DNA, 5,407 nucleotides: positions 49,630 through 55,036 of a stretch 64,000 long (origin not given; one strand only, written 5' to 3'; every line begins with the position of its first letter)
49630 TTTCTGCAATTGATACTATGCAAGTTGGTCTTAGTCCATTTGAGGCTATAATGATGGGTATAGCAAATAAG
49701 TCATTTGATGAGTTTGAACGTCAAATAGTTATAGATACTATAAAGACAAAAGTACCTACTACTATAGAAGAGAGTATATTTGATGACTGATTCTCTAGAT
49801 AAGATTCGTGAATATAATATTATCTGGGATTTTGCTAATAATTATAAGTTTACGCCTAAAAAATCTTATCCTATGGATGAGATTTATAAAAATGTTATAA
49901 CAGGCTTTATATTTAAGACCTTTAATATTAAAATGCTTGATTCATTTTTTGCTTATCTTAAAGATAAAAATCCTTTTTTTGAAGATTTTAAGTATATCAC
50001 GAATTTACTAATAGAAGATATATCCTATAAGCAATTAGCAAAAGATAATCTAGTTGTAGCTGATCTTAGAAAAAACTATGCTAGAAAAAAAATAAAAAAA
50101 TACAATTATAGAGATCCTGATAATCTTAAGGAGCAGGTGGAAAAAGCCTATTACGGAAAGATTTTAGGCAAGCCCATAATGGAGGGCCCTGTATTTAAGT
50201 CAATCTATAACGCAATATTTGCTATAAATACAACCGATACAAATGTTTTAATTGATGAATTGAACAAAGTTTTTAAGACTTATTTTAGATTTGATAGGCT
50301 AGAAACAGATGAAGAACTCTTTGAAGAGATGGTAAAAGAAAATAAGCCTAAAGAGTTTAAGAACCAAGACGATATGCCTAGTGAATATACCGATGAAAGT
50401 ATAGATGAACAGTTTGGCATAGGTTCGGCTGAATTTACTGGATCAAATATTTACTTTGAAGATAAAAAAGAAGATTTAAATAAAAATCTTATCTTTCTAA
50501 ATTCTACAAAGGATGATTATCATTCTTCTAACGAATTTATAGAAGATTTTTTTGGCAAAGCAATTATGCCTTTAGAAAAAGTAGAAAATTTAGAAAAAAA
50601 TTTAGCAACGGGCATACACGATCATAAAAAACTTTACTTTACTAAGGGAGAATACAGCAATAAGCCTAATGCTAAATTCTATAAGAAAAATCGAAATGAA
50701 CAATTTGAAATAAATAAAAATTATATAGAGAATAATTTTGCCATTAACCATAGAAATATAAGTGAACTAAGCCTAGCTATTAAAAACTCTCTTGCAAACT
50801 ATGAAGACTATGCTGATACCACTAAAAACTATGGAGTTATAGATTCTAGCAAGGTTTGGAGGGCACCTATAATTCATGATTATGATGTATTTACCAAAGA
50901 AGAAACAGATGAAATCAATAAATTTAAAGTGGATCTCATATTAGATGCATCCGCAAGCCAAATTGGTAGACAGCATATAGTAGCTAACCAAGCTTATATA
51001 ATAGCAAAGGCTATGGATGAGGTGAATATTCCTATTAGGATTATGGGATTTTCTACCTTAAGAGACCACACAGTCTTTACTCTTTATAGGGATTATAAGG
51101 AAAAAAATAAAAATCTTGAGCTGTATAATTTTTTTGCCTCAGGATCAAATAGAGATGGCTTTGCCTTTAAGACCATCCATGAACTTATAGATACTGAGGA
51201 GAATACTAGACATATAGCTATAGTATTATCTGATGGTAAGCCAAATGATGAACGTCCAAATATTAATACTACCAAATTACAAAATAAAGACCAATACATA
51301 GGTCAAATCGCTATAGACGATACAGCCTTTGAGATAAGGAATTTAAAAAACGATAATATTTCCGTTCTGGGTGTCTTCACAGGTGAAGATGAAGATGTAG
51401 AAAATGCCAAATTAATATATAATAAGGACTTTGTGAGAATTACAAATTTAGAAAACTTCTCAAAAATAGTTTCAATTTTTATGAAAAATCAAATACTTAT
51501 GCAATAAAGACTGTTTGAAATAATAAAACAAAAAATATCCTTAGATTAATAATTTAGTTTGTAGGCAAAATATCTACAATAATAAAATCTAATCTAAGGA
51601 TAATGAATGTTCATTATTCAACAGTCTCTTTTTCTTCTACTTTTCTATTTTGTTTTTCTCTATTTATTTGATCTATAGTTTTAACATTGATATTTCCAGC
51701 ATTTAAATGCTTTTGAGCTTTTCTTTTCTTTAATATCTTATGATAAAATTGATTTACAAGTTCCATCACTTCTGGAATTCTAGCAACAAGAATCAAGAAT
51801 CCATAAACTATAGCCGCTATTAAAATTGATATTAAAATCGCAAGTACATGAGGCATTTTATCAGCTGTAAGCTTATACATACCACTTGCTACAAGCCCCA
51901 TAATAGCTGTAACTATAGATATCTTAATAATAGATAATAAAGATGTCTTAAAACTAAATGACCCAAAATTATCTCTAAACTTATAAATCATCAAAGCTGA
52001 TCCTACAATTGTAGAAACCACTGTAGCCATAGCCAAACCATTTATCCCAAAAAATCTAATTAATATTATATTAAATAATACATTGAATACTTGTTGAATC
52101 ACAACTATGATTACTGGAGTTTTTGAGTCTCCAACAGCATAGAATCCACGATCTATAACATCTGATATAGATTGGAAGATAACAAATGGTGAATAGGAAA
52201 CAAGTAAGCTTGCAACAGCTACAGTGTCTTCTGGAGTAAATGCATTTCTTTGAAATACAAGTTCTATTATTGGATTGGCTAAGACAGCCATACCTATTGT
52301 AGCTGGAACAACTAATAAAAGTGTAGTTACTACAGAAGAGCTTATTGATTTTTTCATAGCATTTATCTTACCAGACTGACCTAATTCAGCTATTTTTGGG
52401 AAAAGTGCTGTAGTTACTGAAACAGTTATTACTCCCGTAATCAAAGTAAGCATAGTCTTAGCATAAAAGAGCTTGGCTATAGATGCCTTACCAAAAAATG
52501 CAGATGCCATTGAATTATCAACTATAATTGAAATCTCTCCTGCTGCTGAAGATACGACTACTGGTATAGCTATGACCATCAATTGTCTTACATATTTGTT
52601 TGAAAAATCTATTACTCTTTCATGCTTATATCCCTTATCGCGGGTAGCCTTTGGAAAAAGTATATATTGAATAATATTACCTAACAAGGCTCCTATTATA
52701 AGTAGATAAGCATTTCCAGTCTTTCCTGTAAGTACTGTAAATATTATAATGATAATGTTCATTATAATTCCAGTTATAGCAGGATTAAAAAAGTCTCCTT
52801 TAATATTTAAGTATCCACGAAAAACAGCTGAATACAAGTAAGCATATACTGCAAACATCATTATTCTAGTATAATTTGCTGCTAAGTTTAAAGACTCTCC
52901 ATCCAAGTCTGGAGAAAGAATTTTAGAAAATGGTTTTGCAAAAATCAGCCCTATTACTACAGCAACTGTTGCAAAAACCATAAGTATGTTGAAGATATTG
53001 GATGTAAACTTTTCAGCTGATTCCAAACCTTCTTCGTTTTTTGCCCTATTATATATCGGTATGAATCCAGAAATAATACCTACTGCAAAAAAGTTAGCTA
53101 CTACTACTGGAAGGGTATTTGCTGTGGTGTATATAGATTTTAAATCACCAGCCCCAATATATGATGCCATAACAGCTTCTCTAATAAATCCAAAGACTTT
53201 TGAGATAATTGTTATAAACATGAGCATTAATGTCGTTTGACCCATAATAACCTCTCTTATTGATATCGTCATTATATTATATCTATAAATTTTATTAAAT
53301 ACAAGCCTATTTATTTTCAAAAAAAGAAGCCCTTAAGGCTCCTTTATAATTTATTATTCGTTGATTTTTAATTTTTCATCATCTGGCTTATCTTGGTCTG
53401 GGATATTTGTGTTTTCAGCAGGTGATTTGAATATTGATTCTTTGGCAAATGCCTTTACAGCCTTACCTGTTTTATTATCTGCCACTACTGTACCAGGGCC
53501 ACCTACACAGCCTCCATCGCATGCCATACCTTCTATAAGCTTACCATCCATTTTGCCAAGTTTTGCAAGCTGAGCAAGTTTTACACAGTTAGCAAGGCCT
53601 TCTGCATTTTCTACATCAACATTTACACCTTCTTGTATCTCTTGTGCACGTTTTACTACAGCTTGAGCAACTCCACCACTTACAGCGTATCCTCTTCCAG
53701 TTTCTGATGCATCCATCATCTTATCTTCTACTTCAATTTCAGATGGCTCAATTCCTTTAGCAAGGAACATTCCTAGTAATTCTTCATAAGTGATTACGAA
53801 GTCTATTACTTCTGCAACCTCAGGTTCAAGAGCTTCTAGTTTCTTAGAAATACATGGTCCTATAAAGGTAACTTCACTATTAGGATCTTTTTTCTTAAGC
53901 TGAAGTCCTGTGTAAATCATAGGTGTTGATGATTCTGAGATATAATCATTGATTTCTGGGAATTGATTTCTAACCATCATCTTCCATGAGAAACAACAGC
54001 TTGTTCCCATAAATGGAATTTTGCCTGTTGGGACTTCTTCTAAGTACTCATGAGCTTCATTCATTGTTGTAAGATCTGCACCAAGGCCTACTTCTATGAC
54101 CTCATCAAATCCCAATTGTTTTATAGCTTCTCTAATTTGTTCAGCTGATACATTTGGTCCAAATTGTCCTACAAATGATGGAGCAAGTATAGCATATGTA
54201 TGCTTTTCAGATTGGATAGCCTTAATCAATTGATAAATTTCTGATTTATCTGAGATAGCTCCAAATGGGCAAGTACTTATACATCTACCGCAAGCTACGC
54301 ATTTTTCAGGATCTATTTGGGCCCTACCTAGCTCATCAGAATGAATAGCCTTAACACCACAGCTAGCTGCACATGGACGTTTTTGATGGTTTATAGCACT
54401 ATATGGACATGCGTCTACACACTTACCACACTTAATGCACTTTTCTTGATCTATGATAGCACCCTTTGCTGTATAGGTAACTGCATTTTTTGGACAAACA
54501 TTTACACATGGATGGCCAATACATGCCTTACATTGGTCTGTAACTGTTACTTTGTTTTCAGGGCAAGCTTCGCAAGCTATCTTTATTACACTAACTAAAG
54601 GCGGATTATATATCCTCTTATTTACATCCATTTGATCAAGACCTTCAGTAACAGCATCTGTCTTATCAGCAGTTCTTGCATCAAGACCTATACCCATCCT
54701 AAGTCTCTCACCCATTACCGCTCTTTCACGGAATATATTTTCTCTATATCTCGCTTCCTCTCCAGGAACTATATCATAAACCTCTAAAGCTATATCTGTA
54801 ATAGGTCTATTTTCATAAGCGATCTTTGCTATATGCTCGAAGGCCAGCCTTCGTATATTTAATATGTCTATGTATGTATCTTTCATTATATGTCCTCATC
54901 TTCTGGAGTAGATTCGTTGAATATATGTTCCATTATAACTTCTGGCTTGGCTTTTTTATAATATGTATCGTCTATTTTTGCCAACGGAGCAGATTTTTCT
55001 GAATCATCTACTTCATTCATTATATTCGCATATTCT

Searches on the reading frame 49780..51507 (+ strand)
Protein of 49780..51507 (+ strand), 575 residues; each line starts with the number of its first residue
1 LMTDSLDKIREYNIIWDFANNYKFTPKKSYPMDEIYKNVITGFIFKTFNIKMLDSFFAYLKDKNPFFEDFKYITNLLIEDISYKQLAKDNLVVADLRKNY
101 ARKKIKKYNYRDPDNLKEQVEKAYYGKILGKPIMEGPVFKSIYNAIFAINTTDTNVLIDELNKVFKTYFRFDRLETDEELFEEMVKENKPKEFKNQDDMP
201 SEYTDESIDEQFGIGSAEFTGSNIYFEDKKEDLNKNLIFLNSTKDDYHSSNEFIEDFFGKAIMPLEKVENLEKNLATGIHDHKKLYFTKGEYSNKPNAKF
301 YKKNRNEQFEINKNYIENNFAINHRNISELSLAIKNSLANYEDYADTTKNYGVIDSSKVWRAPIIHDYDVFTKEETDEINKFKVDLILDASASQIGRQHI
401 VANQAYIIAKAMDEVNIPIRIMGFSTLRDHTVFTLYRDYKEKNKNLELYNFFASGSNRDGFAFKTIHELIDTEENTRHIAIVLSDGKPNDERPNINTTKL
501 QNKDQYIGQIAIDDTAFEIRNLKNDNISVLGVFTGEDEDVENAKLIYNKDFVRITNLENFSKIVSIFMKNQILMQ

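Call 43: search_protein_families(library=pfam, proteins=[window:49780-51507:+], max_evalue=0.00001)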
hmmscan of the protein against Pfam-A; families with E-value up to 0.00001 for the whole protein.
window:49780-51507:+ (575 aa): 1 family
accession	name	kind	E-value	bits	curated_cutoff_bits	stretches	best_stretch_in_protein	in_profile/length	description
PF11775.14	CobT_C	-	4.8e-10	39.9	21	1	370-427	1-59/220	Cobalamin biosynthesis protein CobT VWA domain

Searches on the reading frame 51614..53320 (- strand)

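Call 43: search_protein_families(library=pfam, proteins=[window:51614-53320:-], max_evalue=0.00001)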
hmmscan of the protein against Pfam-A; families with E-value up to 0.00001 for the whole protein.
window:51614-53320:- (568 aa): 4 families
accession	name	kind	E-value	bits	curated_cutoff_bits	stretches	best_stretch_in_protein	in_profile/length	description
PF03023.19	MurJ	-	4.4e-77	260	27.4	1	51-488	1-439/451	Lipid II flippase MurJ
PF01554.23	MatE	-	1.7e-12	47.8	24.9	2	253-419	1-161/161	MatE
PF01943.22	Polysacc_synt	-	7.2e-11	42.5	28.2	1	28-313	3-273/274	Polysaccharide biosynthesis protein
PF13440.11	Polysacc_synt_3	-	3.7e-07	30.1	23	1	101-356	42-284/293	Polysaccharide biosynthesis protein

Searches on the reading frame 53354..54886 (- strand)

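Call 43: search_protein_families(library=pfam, proteins=[window:53354-54886:-], max_evalue=0.00001)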
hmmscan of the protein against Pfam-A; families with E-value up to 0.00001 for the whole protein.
window:53354-54886:- (510 aa): 13 families
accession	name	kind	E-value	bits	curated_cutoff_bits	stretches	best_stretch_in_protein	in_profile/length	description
PF02906.19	Fe_hyd_lg_C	-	1.2e-61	208.9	22.1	1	228-464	1-245/245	Iron only hydrogenase large subunit, C-terminal domain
PF25160.1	LdpA_Fe-S-bd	-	7.8e-16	58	27.6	2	169-215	6-47/49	LdpA Fe-S cluster-binding domain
PF00037.32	Fer4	-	2.1e-15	56.3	21.1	2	190-212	2-24/24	4Fe-4S binding domain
PF12838.12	Fer4_7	-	4.7e-15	56.2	27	2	149-210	1-52/52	4Fe-4S dicluster domain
PF12837.12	Fer4_6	-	1.9e-12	46.9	25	2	189-211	2-24/24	4Fe-4S binding domain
PF13237.11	Fer4_10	-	6.8e-12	45.6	25.5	1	144-207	3-53/53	4Fe-4S dicluster domain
PF12797.12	Fer4_2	-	2.2e-10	40.2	24.5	1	144-162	4-22/22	4Fe-4S binding domain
PF14697.11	Fer4_21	-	3e-10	40.5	35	1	143-211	1-57/59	4Fe-4S dicluster domain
PF13187.11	Fer4_9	-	7.7e-10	39.1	27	1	119-165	2-52/52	4Fe-4S dicluster domain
PF13247.11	Fer4_11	-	1.9e-09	38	26.2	0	115-168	6-62/100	4Fe-4S dicluster domain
PF13484.11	Fer4_16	-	7.7e-09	36.6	30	0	149-196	1-47/66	4Fe-4S double cluster binding domain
PF12800.12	Fer4_4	-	2.3e-06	27.9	24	0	148-162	2-16/17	4Fe-4S binding domain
PF13183.11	Fer4_8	-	6.5e-06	27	27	1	148-209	3-67/68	4Fe-4S dicluster domain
